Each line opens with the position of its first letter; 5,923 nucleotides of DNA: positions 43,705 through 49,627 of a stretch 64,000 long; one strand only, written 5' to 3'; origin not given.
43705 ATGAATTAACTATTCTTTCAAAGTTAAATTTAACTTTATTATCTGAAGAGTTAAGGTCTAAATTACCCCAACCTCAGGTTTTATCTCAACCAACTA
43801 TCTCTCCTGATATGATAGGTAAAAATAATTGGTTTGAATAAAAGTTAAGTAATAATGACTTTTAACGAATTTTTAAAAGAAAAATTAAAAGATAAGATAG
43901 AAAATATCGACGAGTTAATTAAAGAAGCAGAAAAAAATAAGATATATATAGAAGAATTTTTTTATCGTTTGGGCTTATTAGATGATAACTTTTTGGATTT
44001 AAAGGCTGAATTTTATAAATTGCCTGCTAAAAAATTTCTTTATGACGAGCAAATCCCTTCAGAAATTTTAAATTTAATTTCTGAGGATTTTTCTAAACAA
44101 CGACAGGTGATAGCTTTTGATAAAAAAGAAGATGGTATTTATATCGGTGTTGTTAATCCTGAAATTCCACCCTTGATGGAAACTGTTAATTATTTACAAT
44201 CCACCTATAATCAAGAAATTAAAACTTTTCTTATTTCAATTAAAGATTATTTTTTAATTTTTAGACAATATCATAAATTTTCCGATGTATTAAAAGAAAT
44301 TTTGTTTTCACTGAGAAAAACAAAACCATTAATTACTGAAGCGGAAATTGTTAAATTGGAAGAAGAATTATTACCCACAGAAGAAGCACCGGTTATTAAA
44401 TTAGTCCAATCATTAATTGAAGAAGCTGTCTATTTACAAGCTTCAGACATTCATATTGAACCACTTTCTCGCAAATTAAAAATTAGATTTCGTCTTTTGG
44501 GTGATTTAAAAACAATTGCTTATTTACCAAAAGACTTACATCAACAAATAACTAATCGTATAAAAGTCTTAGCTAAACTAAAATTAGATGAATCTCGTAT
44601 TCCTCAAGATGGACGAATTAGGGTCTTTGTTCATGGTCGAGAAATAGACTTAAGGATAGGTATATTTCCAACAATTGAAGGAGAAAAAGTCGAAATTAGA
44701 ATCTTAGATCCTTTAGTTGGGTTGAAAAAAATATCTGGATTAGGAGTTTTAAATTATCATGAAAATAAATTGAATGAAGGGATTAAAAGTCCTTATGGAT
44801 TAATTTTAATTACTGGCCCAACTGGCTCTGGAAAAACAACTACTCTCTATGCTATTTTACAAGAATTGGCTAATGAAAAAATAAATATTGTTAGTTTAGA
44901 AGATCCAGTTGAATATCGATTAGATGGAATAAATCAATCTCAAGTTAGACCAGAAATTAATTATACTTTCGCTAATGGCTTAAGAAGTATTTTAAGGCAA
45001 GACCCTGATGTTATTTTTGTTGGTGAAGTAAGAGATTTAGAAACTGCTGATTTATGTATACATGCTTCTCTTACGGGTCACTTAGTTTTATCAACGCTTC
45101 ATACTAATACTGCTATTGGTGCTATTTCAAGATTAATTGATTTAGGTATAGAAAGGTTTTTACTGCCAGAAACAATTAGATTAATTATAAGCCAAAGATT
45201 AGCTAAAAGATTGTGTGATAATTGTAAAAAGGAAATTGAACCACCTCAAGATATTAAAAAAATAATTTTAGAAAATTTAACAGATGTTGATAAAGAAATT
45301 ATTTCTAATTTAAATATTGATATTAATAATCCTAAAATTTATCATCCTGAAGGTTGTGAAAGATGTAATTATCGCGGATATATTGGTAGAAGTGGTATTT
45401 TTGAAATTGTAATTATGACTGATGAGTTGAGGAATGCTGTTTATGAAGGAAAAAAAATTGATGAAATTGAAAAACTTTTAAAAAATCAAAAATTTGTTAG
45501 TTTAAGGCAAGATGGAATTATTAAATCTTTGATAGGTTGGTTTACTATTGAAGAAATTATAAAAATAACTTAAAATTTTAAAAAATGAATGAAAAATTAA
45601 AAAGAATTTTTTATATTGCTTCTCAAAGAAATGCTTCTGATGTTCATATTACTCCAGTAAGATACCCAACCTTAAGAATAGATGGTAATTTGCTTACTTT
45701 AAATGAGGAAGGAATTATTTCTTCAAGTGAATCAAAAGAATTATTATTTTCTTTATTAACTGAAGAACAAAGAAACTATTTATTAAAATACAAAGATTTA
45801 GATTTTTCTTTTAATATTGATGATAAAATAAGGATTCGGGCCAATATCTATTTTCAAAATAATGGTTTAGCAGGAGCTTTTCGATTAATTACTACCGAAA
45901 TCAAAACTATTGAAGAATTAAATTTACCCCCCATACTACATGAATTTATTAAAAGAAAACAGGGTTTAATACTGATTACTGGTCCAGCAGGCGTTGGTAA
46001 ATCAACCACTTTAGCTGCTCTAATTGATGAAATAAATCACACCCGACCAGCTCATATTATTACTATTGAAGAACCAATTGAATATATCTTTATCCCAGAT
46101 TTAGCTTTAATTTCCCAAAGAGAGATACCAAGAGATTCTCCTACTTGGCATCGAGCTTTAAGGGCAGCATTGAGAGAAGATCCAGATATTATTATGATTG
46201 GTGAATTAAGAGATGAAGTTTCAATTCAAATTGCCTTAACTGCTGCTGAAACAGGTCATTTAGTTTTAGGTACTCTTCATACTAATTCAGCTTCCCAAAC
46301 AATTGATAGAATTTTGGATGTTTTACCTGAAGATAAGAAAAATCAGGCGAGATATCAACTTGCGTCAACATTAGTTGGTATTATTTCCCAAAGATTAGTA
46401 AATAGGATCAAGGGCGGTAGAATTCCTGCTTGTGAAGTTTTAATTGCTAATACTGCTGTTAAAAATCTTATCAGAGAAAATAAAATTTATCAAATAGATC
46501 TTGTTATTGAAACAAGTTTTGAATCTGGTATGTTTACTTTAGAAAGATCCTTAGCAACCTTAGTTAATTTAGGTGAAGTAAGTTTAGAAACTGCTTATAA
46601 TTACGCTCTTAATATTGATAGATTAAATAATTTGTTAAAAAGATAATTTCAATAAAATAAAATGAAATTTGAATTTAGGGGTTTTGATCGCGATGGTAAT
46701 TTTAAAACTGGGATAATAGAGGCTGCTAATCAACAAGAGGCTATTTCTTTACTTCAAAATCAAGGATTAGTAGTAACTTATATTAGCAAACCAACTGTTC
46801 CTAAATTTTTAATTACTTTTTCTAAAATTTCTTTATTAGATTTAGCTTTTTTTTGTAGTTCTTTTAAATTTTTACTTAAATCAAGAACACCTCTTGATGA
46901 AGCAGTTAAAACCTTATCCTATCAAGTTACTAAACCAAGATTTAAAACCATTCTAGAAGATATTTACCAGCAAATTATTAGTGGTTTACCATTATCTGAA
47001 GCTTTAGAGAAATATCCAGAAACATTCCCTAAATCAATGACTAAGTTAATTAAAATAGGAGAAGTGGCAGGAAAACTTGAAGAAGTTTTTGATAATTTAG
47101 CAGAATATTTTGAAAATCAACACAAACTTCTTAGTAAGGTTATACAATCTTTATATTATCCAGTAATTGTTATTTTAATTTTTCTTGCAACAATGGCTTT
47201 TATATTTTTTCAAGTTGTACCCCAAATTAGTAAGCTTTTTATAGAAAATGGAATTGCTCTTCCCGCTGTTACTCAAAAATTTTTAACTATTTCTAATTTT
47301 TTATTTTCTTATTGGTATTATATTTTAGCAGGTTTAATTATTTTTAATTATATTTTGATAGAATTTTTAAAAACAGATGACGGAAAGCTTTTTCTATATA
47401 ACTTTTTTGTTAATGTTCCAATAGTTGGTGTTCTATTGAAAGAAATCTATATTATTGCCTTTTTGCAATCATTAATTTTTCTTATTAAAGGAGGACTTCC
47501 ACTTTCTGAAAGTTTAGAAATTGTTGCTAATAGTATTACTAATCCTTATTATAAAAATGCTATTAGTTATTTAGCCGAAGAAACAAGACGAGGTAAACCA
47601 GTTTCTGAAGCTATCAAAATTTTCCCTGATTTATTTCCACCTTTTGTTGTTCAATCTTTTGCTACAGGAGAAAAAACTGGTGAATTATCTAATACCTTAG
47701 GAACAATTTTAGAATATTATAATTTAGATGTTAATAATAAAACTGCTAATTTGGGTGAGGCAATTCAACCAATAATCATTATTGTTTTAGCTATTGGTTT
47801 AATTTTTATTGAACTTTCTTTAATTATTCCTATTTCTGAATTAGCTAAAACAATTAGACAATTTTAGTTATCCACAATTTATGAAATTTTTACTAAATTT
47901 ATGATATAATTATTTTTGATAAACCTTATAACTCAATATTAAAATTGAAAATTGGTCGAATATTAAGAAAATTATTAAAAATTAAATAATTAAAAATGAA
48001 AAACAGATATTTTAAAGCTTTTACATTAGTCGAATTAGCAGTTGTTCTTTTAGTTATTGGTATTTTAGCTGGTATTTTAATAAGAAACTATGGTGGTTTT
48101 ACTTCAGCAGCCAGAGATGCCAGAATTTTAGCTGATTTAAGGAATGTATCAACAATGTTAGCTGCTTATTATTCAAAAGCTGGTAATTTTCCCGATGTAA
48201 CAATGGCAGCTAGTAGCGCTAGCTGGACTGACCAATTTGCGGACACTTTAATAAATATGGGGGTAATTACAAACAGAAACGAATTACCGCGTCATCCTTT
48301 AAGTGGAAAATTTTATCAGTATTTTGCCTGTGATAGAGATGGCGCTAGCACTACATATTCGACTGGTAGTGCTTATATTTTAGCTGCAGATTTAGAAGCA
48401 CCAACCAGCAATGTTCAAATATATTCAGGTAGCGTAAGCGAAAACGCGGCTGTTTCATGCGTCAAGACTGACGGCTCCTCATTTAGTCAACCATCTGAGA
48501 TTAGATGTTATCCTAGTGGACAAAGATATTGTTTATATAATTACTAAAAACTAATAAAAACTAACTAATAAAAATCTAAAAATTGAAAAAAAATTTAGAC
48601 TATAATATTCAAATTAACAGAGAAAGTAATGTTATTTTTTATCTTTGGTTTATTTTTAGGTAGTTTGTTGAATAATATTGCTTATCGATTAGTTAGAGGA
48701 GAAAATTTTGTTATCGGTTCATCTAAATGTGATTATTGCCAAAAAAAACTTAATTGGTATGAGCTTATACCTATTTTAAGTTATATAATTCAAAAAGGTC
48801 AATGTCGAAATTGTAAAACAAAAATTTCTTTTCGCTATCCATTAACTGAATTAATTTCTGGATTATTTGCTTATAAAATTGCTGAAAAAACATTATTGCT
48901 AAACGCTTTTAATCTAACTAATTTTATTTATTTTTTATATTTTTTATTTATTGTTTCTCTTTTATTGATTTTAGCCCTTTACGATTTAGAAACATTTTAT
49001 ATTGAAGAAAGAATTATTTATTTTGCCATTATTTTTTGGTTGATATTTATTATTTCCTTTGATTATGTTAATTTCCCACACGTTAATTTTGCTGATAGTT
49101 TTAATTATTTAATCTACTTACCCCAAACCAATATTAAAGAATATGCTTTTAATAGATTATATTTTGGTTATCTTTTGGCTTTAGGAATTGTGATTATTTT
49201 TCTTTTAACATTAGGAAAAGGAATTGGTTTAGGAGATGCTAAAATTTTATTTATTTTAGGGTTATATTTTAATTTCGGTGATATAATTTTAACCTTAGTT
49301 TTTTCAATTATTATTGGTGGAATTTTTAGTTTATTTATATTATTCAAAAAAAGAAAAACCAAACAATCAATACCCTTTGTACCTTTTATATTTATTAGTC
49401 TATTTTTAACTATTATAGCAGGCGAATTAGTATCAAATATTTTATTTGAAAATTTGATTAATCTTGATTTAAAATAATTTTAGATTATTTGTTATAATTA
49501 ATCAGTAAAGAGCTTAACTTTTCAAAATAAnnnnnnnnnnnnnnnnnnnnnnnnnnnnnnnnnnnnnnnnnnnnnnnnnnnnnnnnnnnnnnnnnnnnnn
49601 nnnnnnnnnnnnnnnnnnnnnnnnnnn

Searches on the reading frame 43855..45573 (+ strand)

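Call 62: search_protein_families(library=pfam, proteins=[window:43855-45573:+], max_evalue=0.001)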
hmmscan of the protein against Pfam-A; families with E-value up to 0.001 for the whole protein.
window:43855-45573:+ (572 aa): 7 families
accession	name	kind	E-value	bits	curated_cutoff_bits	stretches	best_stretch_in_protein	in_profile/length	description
PF00437.27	T2SSE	-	8.8e-121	403.5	24.9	1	176-569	4-369/370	Type II/IV secretion system protein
PF13173.12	AAA_14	-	2.7e-06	27.8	27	1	316-404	4-83/129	AAA domain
PF25199.1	nSTAND_NTPase5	-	1.2e-05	25.6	34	1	312-357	39-85/145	Novel STAND NTPase 5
PF20720.3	nSTAND3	-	5.4e-05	23.4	27.2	1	315-353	18-56/155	Novel STAND NTPase 3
PF13476.12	AAA_23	-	9.2e-05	23.6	27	1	313-543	18-164/201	AAA domain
PF13401.12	AAA_22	-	0.00011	22.9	27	1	314-352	5-43/130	AAA domain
PF01935.23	DUF87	-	0.00076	20.1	23.2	0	318-345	27-55/220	Helicase HerA, central domain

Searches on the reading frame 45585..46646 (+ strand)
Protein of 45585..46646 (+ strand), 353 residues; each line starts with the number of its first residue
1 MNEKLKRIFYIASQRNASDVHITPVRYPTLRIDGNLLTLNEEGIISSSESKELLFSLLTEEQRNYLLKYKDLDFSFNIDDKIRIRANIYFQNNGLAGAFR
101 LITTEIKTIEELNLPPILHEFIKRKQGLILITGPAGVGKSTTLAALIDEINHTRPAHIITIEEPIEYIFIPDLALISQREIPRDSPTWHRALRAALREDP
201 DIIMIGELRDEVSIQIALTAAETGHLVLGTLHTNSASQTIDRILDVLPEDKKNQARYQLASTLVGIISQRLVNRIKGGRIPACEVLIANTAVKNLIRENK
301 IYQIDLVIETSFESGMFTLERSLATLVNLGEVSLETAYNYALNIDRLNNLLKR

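Call 62: search_protein_families(library=pfam, proteins=[window:45585-46646:+], max_evalue=0.001)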
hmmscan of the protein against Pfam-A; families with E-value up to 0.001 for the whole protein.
window:45585-46646:+ (353 aa): 3 families
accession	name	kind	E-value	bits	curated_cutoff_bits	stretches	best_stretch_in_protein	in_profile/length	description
PF00437.27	T2SSE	-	2.7e-46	158.4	24.9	1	117-275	133-281/370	Type II/IV secretion system protein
PF13191.12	AAA_16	-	3.5e-06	28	32.6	1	126-216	24-124/167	AAA ATPase domain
PF13401.12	AAA_22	-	3.1e-05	24.7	27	1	124-163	3-41/130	AAA domain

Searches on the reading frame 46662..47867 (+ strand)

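Call 62: search_protein_families(library=pfam, proteins=[window:46662-47867:+], max_evalue=0.001)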
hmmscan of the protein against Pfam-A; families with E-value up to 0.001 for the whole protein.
window:46662-47867:+ (401 aa): 1 family
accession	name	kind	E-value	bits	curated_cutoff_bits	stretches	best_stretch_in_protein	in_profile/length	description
PF00482.28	T2SSF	-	9.5e-49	165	25.2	2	64-187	1-125/125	Type II secretion system (T2SS), protein F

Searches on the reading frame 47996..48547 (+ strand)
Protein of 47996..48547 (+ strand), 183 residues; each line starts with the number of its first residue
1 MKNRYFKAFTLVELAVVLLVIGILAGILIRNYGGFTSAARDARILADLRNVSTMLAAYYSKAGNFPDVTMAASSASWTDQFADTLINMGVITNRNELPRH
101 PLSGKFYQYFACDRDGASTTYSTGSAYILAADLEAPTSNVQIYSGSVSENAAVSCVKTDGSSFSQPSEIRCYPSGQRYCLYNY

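Call 62: search_protein_families(library=pfam, proteins=[window:47996-48547:+], max_evalue=0.001)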
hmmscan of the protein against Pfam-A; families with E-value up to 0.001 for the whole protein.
window:47996-48547:+ (183 aa): 1 family
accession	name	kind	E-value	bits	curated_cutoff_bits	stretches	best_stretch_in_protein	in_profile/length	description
PF07963.17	N_methyl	-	1.8e-05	24.5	21.2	1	4-28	2-26/27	Prokaryotic N-terminal methylation motif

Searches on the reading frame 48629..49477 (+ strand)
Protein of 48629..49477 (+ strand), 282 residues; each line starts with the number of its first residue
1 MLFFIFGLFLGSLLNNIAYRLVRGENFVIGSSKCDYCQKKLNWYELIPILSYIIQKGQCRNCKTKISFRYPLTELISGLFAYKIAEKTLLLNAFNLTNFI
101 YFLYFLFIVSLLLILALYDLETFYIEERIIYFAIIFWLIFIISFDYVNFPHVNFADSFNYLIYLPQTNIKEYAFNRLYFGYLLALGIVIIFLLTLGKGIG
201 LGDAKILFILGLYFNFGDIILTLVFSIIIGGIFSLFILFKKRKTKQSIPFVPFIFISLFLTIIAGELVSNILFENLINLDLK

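Call 62: search_protein_families(library=pfam, proteins=[window:48629-49477:+], max_evalue=0.001)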
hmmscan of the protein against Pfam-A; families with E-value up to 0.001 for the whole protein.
window:48629-49477:+ (282 aa): 2 families
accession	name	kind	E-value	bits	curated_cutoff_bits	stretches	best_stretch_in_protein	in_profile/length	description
PF06750.18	A24_N_bact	-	1.8e-28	98.9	23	1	5-83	1-79/84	Bacterial Peptidase A24 N-terminal domain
PF01478.23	Peptidase_A24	-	8.3e-08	33.1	26.5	1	106-235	1-104/104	Type IV leader peptidase family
